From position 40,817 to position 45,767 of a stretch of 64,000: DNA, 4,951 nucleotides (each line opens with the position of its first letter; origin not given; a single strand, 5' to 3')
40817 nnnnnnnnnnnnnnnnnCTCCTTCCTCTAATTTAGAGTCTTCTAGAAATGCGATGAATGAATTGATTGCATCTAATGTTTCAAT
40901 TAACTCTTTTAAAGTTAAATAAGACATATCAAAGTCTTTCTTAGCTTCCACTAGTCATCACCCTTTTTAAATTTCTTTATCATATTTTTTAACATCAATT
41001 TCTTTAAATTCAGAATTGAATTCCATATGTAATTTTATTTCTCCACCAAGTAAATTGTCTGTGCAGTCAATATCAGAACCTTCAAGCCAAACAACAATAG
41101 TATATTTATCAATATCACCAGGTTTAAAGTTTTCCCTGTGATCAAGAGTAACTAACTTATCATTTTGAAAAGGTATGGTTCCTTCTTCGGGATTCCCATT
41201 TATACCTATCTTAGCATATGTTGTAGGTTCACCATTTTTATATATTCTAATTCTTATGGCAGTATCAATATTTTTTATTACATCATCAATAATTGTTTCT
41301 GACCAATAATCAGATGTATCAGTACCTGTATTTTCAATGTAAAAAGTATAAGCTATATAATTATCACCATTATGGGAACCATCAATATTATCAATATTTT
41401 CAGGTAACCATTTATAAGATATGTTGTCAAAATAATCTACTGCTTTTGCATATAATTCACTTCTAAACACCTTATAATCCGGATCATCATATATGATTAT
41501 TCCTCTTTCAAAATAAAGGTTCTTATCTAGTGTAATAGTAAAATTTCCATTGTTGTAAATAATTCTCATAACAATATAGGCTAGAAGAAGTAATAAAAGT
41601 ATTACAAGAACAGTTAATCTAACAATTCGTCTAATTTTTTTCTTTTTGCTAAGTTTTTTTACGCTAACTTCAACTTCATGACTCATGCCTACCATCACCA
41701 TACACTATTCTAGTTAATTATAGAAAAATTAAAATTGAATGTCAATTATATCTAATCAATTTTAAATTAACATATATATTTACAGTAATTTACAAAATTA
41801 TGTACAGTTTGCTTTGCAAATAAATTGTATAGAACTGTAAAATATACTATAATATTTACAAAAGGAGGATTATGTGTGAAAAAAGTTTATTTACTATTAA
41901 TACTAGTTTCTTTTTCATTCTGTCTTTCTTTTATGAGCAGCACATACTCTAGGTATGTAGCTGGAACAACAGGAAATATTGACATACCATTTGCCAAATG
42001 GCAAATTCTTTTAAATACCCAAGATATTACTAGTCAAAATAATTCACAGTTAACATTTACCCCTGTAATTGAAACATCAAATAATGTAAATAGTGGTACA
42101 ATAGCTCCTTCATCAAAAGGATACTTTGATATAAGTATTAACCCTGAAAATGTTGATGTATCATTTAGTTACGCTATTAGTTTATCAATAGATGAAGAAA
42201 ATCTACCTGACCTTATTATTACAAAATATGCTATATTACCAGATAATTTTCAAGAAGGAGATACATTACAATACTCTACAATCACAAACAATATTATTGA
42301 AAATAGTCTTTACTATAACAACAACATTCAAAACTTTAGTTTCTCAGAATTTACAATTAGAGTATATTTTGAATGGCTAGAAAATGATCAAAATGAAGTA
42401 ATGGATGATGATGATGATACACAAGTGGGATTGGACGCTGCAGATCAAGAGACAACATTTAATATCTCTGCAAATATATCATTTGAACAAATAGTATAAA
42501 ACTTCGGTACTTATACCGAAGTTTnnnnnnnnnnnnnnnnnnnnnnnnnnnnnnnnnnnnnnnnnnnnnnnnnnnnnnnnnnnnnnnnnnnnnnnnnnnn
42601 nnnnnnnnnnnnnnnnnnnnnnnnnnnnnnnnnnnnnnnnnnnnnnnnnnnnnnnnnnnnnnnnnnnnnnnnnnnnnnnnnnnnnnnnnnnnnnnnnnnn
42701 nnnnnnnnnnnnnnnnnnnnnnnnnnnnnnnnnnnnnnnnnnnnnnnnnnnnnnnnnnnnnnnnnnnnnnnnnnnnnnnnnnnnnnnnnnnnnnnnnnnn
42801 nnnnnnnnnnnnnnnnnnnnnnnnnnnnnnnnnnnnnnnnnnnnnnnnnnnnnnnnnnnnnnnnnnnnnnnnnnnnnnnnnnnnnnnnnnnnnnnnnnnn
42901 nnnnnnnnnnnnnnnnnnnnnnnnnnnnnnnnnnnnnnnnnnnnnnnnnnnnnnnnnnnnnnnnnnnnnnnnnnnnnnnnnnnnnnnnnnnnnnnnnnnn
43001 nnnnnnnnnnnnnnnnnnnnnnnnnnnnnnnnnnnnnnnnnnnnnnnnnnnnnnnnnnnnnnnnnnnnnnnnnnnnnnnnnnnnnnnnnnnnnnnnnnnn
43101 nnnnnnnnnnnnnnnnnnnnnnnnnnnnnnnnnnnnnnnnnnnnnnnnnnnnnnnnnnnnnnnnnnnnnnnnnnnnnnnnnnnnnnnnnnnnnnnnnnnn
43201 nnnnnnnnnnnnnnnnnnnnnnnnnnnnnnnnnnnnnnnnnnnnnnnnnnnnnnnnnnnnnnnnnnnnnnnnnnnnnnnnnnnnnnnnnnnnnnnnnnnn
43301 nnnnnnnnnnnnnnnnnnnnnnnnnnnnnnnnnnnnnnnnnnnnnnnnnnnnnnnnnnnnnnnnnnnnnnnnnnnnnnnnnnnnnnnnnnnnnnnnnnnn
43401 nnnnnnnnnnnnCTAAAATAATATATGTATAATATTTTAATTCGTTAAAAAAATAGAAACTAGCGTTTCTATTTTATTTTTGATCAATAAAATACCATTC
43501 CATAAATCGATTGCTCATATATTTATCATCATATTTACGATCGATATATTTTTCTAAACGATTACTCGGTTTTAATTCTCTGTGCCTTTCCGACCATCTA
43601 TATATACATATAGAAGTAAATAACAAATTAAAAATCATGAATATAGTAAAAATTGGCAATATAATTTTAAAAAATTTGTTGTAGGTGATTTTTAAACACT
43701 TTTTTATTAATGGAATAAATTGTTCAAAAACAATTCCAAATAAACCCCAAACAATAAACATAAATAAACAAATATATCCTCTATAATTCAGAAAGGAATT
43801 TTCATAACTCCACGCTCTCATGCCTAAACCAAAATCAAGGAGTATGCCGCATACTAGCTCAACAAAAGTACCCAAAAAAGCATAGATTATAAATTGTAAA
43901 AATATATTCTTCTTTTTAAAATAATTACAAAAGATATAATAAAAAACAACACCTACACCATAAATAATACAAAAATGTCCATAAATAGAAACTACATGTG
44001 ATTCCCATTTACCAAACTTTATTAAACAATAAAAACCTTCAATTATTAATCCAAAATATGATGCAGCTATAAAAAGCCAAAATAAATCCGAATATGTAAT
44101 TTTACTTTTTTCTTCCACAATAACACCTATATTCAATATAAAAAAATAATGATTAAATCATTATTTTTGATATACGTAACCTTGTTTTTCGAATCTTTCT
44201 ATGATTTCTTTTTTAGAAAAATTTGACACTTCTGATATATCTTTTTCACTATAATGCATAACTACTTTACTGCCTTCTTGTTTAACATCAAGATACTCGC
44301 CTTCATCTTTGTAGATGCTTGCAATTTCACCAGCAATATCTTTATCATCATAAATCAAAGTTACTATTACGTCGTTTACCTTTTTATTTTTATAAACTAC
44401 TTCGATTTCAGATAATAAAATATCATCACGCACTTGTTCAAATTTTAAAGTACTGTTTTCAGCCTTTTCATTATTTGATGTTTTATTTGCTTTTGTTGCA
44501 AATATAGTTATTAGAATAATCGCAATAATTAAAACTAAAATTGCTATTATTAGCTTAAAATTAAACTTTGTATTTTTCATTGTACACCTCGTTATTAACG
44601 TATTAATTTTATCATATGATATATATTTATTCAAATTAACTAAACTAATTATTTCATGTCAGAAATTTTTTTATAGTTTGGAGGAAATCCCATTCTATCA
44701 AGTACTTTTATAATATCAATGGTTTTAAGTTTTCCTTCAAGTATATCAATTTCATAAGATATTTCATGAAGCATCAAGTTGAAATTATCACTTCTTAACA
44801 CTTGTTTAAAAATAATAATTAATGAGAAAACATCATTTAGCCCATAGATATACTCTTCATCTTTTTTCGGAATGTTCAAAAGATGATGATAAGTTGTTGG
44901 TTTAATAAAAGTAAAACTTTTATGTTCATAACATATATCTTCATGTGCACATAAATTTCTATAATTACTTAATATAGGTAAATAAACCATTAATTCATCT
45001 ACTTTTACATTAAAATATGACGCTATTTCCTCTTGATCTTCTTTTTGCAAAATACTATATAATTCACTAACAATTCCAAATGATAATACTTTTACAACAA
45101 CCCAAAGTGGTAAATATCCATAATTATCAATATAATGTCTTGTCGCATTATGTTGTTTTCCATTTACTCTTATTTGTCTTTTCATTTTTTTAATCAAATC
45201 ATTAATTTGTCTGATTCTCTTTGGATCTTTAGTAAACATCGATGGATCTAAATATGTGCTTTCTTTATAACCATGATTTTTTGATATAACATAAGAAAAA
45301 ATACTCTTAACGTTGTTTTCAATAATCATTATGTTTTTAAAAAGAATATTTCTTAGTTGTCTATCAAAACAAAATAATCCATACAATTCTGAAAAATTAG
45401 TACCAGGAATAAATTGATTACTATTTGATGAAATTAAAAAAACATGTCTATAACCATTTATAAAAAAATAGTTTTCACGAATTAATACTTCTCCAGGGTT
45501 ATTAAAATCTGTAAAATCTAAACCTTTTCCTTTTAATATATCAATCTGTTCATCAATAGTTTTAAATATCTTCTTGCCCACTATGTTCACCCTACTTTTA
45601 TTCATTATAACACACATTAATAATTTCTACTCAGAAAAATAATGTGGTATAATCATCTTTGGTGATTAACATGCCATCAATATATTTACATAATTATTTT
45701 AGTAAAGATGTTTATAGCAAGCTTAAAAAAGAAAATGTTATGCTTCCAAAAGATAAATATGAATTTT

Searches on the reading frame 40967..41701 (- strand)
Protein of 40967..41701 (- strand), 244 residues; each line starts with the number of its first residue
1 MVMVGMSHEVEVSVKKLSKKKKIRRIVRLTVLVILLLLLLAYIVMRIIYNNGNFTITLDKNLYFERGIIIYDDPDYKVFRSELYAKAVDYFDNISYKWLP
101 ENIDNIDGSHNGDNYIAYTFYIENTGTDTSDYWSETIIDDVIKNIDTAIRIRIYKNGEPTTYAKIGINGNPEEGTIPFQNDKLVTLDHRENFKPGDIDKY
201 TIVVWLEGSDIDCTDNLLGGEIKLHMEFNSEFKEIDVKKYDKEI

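Call 5: search_protein_families(library=pfam, proteins=[window:40967-41701:-], max_evalue=0.1)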
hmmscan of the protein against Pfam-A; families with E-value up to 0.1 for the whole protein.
window:40967-41701:- (244 aa): 1 family
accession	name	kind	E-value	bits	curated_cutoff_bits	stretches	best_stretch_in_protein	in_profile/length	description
PF13687.11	DUF4153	-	0.02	14.5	27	1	9-61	154-210/373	Domain of unknown function (DUF4153)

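Call 6: search_protein_families(library=ncbifam, proteins=[window:40967-41701:-], max_evalue=0.1)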
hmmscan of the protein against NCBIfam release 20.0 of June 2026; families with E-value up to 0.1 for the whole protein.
window:40967-41701:- (244 aa): 0 families

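Call 46: search_protein_families(library=phrogs, proteins=[window:40967-41701:-], max_evalue=0.01)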
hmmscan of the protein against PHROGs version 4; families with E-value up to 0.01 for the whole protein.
window:40967-41701:- (244 aa): 0 families

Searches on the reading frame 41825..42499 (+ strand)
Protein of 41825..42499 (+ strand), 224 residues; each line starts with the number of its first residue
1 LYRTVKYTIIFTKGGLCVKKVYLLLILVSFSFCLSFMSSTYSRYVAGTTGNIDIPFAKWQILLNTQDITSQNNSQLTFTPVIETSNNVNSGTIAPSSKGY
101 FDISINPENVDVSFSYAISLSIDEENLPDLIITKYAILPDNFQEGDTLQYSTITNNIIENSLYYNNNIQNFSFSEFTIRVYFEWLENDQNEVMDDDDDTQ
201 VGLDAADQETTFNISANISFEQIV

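Call 5: search_protein_families(library=pfam, proteins=[window:41825-42499:+], max_evalue=0.1)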
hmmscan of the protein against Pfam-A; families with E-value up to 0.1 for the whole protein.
window:41825-42499:+ (224 aa): 1 family
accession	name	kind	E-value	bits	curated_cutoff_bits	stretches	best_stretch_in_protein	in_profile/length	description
PF22544.2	HYDIN_VesB_CFA65-like_Ig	-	0.035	14.8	25.5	0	68-129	33-92/100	HYDIN/CFA65/VesB-like, Ig-like domain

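Call 6: search_protein_families(library=ncbifam, proteins=[window:41825-42499:+], max_evalue=0.1)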
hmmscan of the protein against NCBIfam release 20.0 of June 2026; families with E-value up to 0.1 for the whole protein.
window:41825-42499:+ (224 aa): 0 families

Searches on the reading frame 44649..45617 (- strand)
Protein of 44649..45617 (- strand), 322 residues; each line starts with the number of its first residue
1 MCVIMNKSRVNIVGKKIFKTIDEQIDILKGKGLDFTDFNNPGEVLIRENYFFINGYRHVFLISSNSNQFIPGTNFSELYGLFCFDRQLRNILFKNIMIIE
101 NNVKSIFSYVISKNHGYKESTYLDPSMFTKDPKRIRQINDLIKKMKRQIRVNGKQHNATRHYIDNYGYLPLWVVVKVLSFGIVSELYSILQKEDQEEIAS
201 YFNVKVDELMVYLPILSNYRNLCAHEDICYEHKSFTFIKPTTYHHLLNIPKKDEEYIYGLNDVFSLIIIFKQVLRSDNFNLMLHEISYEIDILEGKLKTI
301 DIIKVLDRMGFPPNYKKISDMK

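Call 20: search_protein_families(library=pfam, proteins=[window:44649-45617:-], max_evalue=0.01)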
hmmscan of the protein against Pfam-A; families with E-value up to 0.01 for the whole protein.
window:44649-45617:- (322 aa): 1 family
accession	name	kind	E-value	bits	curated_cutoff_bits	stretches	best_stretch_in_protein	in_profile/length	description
PF07751.16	Abi_2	-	6.4e-42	144.4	25.6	1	44-230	2-183/184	Abi-like protein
